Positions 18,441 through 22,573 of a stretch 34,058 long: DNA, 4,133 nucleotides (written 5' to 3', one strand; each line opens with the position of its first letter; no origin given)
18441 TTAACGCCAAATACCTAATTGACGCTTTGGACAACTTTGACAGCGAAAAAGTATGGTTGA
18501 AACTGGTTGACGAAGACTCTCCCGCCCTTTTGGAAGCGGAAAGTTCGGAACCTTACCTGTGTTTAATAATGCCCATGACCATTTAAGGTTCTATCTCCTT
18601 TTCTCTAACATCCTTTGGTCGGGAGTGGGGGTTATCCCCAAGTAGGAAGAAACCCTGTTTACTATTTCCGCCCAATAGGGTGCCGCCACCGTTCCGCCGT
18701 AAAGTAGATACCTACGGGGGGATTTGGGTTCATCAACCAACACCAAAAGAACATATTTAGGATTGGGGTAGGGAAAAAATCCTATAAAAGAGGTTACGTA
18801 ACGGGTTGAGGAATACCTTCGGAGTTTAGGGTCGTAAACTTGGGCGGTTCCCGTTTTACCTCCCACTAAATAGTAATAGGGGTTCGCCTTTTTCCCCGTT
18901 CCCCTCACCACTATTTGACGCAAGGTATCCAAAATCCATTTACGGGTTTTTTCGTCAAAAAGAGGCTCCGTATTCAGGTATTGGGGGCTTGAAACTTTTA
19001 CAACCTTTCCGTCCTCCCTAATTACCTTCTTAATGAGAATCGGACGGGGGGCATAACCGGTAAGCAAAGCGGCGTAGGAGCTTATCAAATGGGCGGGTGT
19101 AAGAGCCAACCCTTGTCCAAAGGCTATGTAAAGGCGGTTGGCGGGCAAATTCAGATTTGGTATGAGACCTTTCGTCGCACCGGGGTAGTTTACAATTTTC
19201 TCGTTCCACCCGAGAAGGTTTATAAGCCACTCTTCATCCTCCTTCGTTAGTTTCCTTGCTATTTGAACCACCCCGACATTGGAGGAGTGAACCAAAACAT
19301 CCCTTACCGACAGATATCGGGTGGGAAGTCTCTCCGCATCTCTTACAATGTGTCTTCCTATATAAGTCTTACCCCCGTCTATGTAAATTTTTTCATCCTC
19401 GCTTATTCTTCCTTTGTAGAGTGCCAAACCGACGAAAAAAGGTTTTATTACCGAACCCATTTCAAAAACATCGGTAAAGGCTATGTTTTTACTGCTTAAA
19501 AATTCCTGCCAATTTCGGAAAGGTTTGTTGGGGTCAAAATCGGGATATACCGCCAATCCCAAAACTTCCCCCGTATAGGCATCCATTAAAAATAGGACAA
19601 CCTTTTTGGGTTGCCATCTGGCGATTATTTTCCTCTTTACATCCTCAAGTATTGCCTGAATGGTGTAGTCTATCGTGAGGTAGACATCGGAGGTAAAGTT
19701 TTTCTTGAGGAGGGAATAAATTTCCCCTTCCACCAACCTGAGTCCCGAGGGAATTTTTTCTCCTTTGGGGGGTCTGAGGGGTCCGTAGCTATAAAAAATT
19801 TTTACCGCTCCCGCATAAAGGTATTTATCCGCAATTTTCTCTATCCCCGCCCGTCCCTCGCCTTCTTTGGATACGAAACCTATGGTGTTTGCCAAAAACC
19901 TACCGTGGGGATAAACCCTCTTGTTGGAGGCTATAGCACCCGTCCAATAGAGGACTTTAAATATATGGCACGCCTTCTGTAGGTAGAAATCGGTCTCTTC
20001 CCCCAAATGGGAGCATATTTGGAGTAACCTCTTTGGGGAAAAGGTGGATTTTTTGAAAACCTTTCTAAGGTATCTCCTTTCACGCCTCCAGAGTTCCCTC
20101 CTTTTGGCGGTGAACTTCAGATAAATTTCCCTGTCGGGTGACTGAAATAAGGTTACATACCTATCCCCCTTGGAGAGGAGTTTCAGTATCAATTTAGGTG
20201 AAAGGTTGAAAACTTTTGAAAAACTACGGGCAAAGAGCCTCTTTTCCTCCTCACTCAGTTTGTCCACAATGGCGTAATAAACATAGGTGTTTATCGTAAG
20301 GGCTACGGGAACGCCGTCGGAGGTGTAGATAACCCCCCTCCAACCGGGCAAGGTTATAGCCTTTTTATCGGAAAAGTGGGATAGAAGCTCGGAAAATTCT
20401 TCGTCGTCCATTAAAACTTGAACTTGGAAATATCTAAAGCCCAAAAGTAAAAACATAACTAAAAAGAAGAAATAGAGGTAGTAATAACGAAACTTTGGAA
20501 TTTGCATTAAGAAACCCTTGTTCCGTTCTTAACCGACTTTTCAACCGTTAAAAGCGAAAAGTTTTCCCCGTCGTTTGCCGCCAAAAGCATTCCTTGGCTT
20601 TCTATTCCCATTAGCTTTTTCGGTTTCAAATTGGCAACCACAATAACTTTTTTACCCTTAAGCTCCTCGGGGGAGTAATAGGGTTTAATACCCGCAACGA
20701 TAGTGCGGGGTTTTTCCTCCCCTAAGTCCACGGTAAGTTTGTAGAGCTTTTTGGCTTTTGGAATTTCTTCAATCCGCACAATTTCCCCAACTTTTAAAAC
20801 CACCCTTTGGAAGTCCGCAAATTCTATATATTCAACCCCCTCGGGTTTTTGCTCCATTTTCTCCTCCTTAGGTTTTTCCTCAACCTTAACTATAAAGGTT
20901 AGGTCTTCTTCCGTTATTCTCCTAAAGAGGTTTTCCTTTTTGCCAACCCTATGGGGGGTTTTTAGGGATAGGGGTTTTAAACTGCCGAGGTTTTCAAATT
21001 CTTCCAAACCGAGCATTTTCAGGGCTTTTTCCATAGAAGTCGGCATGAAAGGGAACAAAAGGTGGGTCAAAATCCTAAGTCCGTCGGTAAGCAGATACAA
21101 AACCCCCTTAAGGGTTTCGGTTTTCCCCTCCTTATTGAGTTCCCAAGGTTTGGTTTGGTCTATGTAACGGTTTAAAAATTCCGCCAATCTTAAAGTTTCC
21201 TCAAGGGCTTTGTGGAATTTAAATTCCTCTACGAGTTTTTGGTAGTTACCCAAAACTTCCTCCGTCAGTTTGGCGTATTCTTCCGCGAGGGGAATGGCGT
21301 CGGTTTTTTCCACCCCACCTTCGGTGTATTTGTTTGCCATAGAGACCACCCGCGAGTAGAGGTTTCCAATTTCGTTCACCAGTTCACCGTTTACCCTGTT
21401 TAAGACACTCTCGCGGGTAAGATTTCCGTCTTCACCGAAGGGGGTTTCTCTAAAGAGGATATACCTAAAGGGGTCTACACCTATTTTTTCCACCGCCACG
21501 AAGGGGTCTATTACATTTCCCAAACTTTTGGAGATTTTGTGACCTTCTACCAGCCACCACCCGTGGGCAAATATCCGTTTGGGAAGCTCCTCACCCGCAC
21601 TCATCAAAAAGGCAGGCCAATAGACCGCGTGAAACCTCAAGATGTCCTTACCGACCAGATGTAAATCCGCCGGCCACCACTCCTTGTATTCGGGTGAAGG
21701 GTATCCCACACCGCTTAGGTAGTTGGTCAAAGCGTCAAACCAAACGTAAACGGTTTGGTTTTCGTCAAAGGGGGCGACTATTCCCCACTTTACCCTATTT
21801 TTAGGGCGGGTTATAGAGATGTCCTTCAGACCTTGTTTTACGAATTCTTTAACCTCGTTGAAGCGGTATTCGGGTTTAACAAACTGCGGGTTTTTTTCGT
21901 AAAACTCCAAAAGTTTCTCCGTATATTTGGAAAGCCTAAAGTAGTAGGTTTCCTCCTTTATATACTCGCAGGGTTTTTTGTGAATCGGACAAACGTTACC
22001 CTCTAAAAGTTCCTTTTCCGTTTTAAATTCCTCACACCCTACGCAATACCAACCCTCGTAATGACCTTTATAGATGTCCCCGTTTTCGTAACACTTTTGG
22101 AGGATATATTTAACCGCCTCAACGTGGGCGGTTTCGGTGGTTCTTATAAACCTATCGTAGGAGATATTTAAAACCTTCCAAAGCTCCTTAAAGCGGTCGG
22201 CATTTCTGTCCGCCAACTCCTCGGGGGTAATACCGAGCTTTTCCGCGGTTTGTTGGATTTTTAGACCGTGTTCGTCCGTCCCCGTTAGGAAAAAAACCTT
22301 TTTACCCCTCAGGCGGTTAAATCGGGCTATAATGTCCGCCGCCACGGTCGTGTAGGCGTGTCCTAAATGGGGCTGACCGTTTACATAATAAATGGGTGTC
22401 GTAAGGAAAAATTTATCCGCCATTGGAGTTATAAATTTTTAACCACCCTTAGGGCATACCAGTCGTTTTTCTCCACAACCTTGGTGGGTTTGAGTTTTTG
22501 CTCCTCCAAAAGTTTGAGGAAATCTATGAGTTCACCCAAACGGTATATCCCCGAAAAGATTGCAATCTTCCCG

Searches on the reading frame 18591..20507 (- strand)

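Call 56: search_protein_families(library=pfam, proteins=[window:18591-20507:-], max_evalue=0.001)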
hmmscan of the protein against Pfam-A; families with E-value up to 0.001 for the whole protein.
window:18591-20507:- (638 aa): 2 families
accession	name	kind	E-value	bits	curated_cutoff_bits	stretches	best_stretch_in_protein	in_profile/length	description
PF00905.27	Transpeptidase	-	1e-46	160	22.1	1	306-616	4-298/299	Penicillin binding protein transpeptidase domain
PF03717.20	PBP_dimer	-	3.3e-06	28.1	24.4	1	54-216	3-127/180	Penicillin-binding Protein dimerisation domain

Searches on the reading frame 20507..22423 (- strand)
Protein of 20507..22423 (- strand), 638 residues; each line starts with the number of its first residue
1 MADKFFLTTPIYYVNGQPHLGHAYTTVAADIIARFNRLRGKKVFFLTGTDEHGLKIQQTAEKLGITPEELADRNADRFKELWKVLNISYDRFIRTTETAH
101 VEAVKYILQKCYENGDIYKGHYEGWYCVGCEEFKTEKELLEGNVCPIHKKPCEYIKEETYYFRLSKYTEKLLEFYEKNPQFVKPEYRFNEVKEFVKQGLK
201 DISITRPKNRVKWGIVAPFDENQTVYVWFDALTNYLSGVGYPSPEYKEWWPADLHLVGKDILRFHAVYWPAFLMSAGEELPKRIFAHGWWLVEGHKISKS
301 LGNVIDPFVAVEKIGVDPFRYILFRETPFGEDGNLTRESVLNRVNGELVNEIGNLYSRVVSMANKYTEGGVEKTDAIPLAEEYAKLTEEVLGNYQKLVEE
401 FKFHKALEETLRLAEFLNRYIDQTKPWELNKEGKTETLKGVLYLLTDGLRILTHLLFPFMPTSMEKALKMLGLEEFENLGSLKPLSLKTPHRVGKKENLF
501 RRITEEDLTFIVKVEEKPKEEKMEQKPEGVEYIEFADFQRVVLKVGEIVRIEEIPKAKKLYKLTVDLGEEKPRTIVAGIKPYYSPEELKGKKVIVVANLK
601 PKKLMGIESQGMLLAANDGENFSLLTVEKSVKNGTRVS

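Call 56: search_protein_families(library=pfam, proteins=[window:20507-22423:-], max_evalue=0.001)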
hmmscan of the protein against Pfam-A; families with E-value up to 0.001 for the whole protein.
window:20507-22423:- (638 aa): 6 families
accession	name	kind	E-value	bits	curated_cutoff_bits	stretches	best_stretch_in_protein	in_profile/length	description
PF09334.17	tRNA-synt_1g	-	6.2e-112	374.6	20.1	2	139-359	163-390/391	tRNA synthetases class I (M)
PF01588.26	tRNA_bind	-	1.5e-34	118.4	27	1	543-636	1-96/96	Putative tRNA binding domain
PF00133.28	tRNA-synt_1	-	6.3e-33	114.6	22.7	2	3-216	23-242/414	tRNA synthetases class I (I, L, M and V)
PF01406.26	tRNA-synt_1e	-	4.6e-12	46.4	27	1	14-122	19-126/301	tRNA synthetases class I (C) catalytic domain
PF08264.19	Anticodon_1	-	5.4e-08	33.3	25.1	1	387-502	8-102/148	Anticodon-binding domain of tRNA ligase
PF19303.5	Anticodon_3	-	2.3e-06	28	23.5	1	388-508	19-140/152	Anticodon binding domain of methionyl tRNA ligase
